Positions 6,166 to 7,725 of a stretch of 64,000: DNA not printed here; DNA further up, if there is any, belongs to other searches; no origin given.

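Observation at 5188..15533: Candidate carrier-protein-centred ligase / PLP / peptidase locus with AAA+-vWA and J-domain partners (possible undescribed system)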

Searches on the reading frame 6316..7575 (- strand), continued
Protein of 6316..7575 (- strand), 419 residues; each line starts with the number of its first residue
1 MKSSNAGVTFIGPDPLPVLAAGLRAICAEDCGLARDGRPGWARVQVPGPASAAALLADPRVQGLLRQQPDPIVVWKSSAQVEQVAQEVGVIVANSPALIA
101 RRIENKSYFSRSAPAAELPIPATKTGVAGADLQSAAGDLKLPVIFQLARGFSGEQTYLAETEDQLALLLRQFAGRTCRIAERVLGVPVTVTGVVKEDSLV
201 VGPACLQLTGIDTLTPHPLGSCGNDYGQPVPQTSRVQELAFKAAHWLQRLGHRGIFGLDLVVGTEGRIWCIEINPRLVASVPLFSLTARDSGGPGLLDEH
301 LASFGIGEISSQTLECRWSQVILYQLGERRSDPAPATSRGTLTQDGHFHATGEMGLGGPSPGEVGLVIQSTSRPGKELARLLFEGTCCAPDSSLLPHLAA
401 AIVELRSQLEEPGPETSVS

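Call 41: search_protein_families(library=pfam, proteins=[L075:373-2064:+, L075:2091-3416:+, L075:3418-4032:+, L075:3905-5362:+, L075:5366-6688:+, L075:6935-7969:+, L075:7915-8631:+, L075:11061-12140:+, L075:12137-13228:+, L075:13622-14872:+], max_evalue=0.001)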
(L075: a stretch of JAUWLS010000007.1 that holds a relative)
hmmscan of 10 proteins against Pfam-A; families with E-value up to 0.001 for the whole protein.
L075:373-2064:+ (563 aa): 2 families
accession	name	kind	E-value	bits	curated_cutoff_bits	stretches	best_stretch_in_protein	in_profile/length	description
PF00905.27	Transpeptidase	-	9.7e-61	206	22.1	1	245-546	1-294/299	Penicillin binding protein transpeptidase domain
PF03717.20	PBP_dimer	-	2.3e-19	71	24.4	1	49-201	2-176/180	Penicillin-binding Protein dimerisation domain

L075:2091-3416:+ (441 aa): 2 families
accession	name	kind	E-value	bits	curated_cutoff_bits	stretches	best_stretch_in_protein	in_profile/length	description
PF08245.18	Mur_ligase_M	-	4.3e-45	154.6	24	1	43-238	1-199/200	Mur ligase middle domain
PF02875.26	Mur_ligase_C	-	2.9e-25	90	28.4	1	262-410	2-127/127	Mur ligase, glutamate ligase domain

L075:3418-4032:+ (204 aa): 0 families

L075:3905-5362:+ (485 aa): 4 families
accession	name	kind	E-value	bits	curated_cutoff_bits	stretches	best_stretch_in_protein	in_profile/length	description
PF08245.18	Mur_ligase_M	-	2e-11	44.7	24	1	160-301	1-157/200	Mur ligase middle domain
PF02875.26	Mur_ligase_C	-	2e-05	25.9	28.4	1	340-469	1-127/127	Mur ligase, glutamate ligase domain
PF01225.30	Mur_ligase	-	2e-05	25.3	21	1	55-154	1-93/95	Mur ligase family, catalytic domain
PF24390.1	PRTase-CE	-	0.00032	21.1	27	1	245-430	28-186/253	PRTase-CE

L075:5366-6688:+ (440 aa): 1 family
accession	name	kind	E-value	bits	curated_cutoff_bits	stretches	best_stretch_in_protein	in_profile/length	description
PF00275.25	EPSP_synthase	-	1.3e-72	245.2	22.8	1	4-422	1-413/417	EPSP synthase (3-phosphoshikimate 1-carboxyvinyltransferase)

L075:6935-7969:+ (344 aa): 1 family
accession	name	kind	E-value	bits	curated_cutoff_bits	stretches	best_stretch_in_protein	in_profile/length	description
PF00953.26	Glycos_transf_4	-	4.2e-28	98.8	27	1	101-269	2-159/160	Glycosyl transferase family 4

L075:7915-8631:+ (238 aa): 1 family
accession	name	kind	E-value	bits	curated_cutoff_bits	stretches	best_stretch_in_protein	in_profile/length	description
PF00877.26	NLPC_P60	-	0.0005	20.4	23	0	95-190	11-84/105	NlpC/P60 family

L075:11061-12140:+ (359 aa): 1 family
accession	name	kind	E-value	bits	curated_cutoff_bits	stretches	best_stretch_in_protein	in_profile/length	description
PF01098.24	FTSW_RODA_SPOVE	-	7.3e-91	305.2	26.4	1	18-358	9-353/356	Cell cycle protein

L075:12137-13228:+ (363 aa): 2 families
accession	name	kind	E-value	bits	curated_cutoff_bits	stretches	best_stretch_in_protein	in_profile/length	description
PF04101.22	Glyco_tran_28_C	-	9.4e-22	78.2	22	1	192-342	2-148/166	Glycosyltransferase family 28 C-terminal domain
PF03033.26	Glyco_transf_28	-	3.2e-18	66.6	26.2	1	8-149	8-138/139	Glycosyltransferase family 28 N-terminal domain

L075:13622-14872:+ (416 aa): 4 families
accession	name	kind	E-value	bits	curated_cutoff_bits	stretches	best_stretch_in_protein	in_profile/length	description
PF14450.12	FtsA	-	2e-31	109.4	31.8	2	207-373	1-127/127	Cell division protein FtsA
PF02491.25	SHS2_FTSA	-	4.6e-31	107.4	25.4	1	85-161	3-78/79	SHS2 domain inserted in FTSA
PF11104.14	PilM_2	-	2.2e-07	30.6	27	0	193-260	169-236/340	Type IV pilus assembly protein PilM;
PF06723.19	MreB_Mbl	-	1.6e-06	27.6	27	1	200-351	141-304/327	MreB/Mbl protein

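Call 46: search_protein_families(library=pfam, proteins=[L084:16-1029:+, L084:1296-2579:+, L084:2695-4551:+, L084:4556-5080:+, L084:5131-5526:-, L090:5278-5943:-, L090:5993-6421:-, L090:12430-13380:-, L090:13884-14657:+, L090:1710-2777:+], max_evalue=0.001)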
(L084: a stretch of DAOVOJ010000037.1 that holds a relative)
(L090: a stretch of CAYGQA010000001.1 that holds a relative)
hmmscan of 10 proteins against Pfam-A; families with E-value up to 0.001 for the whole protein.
L084:16-1029:+ (337 aa): 2 families
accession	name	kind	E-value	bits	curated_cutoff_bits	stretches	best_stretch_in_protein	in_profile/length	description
PF04545.22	Sigma70_r4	-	5.2e-11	42.3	24.1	1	3-41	16-50/50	Sigma-70, region 4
PF05066.19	HARE-HTH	-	6e-06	27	25.9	0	210-238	2-30/71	HB1, ASXL, restriction endonuclease HTH domain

L084:1296-2579:+ (427 aa): 0 families

L084:2695-4551:+ (618 aa): 6 families
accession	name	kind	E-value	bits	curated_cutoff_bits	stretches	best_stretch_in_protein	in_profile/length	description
PF10412.15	TrwB_AAD_bind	-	2.9e-10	40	20.5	1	24-320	11-289/387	Type IV secretion-system coupling protein DNA-binding domain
PF23477.1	zf_Tbcl_2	-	4.1e-10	39.6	27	1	456-490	1-35/37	Probable treble clef zinc finger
PF01935.23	DUF87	-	5.4e-10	40.2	23.2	1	28-246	23-208/220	Helicase HerA, central domain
PF12696.13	TraG-D_C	-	2.6e-05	24.6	22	1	278-342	2-69/126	TraM recognition site of TraD and TraG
PF25199.1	nSTAND_NTPase5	-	8.6e-05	22.8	34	0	23-82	36-97/145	Novel STAND NTPase 5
PF13401.12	AAA_22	-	0.00015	22.5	27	0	27-51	4-28/130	AAA domain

L084:4556-5080:+ (174 aa): 1 family
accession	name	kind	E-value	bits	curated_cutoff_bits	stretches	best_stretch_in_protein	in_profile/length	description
PF01966.28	HD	-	4.9e-14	53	22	1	21-139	1-114/116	HD domain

L084:5131-5526:- (131 aa): 0 families

L090:5278-5943:- (221 aa): 4 families
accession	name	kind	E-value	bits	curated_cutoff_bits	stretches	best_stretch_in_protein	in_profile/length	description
PF13462.12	Thioredoxin_4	-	2.2e-26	93.4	23.2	1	50-215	4-164/165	Thioredoxin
PF01323.26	DSBA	-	4.3e-22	79.3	25.6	1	64-213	3-189/191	DSBA-like thioredoxin domain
PF13098.12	Thioredoxin_2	-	3.7e-05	24.5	27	1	62-214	8-104/104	Thioredoxin-like domain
PF13743.12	Thioredoxin_5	-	0.00084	19.6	27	0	140-194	107-161/186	Thioredoxin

L090:5993-6421:- (142 aa): 1 family
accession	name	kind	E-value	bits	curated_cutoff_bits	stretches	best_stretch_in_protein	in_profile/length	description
PF07291.16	MauE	-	8e-07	29.9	27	1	16-107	4-89/128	Methylamine utilisation protein MauE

L090:12430-13380:- (316 aa): 1 family
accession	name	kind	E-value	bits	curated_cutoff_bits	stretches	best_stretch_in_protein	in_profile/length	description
PF01699.29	Na_Ca_ex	-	2.4e-53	180.6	24.9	2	5-153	4-150/151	Sodium/calcium exchanger protein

L090:13884-14657:+ (257 aa): 1 family
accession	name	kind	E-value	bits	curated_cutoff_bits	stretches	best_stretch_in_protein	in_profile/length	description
PF00119.25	ATP-synt_A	-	4.2e-34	118.8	33.9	1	29-245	4-216/217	ATP synthase A chain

L090:1710-2777:+ (355 aa): 2 families
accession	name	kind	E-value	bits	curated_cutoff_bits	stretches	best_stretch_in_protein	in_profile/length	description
PF00814.31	TsaD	-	1.9e-78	264.3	24.8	1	24-344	2-263/264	tRNA N6-adenosine threonylcarbamoyltransferase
PF22521.2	HypF_C_2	-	1.6e-05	25.2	27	1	256-325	150-219/241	Carbamoyltransferase, Kae1-like Domain, second subdomain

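Call 47: predict_structure(alignment_id=A2)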
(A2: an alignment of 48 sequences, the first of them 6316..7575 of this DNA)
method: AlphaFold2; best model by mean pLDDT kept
length: 419 residues; sequences in the alignment: 48
mean_pLDDT: 93.6   pTM: 0.92
mean pLDDT of the five models: 93.6, 93.2, 93.1, 92.4, 92.2
residues with pLDDT >= 90: 364; 70-90: 40; 50-70: 8; < 50: 7
segments of 3 or more residues with pLDDT < 50: 1-3, 416-419
pLDDT, mean of each block of 10 residues (from residue 1): 65 95 93 81 85 95 91 96 96 97 97 98 98 98 96 93 98 98 97 96 97 95 96 97 98 98 95 97 97 94 91 93 96 93 97 95 97 95 96 95 96 56
secondary structure, 60 per line:
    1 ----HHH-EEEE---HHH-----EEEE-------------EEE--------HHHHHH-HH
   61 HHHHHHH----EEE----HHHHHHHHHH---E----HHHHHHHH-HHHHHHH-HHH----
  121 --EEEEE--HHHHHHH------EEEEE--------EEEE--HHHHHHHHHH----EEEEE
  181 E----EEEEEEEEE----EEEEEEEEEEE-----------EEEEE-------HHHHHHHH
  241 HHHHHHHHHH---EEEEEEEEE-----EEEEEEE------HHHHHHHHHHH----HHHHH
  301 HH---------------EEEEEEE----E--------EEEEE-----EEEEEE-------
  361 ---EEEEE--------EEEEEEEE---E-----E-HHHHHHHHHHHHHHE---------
elements in order: E9-12 E24-27 E41-43 H52-57 H59-67 E72-74 H79-88 H97-104 H106-112 E123-127 H130-136 E143-147 E156-159 H162-171 E176-181 E186-194 E199-209 E221-225 H233-250 E254-262 E268-274 H281-291 H296-302 E318-324 E338-342 E348-353 E364-368 E377-384 H396-409

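Call 51: fold_search(model_id=the predicted structure, library=pdb)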
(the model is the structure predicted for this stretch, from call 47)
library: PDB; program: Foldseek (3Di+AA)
matches with E <= 10: 1295; with E <= 0.001: 788
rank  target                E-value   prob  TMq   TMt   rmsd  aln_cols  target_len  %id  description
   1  2ip4_A                1.1e-18  1.00  0.61  0.61   6.3       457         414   16  Crystal Structure of Glycinamide Ribonucleotide Synthetase from Thermus thermophilus HB8 (released 2007-10-30)
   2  3k5h_A                1.3e-18  1.00  0.59  0.64   6.2       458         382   15  Crystal structure of carboxyaminoimidazole ribonucleotide synthase from asperigillus clavatus complexed with ATP (released 2009-10-20)
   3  3k5i_A                1.7e-18  1.00  0.59  0.64   6.0       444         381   15  Crystal structure of N5-carboxyaminoimidazole synthase from aspergillus clavatus in complex with ADP and 5-aminoimadaz (released 2009-10-20)
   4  3k5i_D                2.4e-18  1.00  0.60  0.67   6.1       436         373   15  Crystal structure of N5-carboxyaminoimidazole synthase from aspergillus clavatus in complex with ADP and 5-aminoimadaz (released 2009-10-20)
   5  9zoi_A                2.4e-18  1.00  0.62  0.65   5.8       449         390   13  Crystal structure of Phosphoribosylaminoimidazole carboxylase from Burkholderia xenovorans (ATP complex) (released 2025-12-24)
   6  9yx2_B                2.4e-18  1.00  0.62  0.55   5.9       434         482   17  Structure of the long chain acyl-CoA carboxylase complex from Mycobacterium smegmatis with ATP, bicarbonate, and propi (released 2025-11-26)
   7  9yx2_A                3.0e-18  1.00  0.63  0.47   6.2       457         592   15  Structure of the long chain acyl-CoA carboxylase complex from Mycobacterium smegmatis with ATP, bicarbonate, and propi (released 2025-11-26)
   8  10bm_A                4.4e-18  1.00  0.63  0.68   5.8       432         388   14  Crystal structure of Phosphoribosylaminoimidazole carboxylase from Burkholderia xenovorans (AMP, ADP and sulfate compl (released 2026-01-21)
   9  9yx2_T                4.4e-18  1.00  0.65  0.58   5.9       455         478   16  Structure of the long chain acyl-CoA carboxylase complex from Mycobacterium smegmatis with ATP, bicarbonate, and propi (released 2025-11-26)
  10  2v58_A                4.6e-18  1.00  0.63  0.60   6.7       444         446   15  CRYSTAL STRUCTURE OF BIOTIN CARBOXYLASE FROM E.COLI IN COMPLEX WITH POTENT INHIBITOR 1 (released 2009-01-13)
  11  9zoi_C                5.2e-18  1.00  0.62  0.67   5.8       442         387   13  Crystal structure of Phosphoribosylaminoimidazole carboxylase from Burkholderia xenovorans (ATP complex) (released 2025-12-24)
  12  4dlk_A                5.6e-18  1.00  0.61  0.67   5.5       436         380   12  Crystal Structure of ATP-Ca++ complex of purK: N5-carboxyaminoimidazole ribonucleotide synthetase (released 2013-02-06)
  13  9zok_C                5.6e-18  1.00  0.62  0.66   5.9       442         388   14  Crystal structure of Phosphoribosylaminoimidazole carboxylase from Burkholderia xenovorans (ADP complex) (released 2025-12-24)
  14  3rv4                  5.9e-18  1.00  0.65  0.62   6.5       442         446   15  Crystal structure of E.coli biotin carboxylase R16E mutant in complex with Mg-ADP and bicarbonate (released 2011-05-18)
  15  10bm_C                6.7e-18  1.00  0.62  0.66   5.9       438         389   14  Crystal structure of Phosphoribosylaminoimidazole carboxylase from Burkholderia xenovorans (AMP, ADP and sulfate compl (released 2026-01-21)
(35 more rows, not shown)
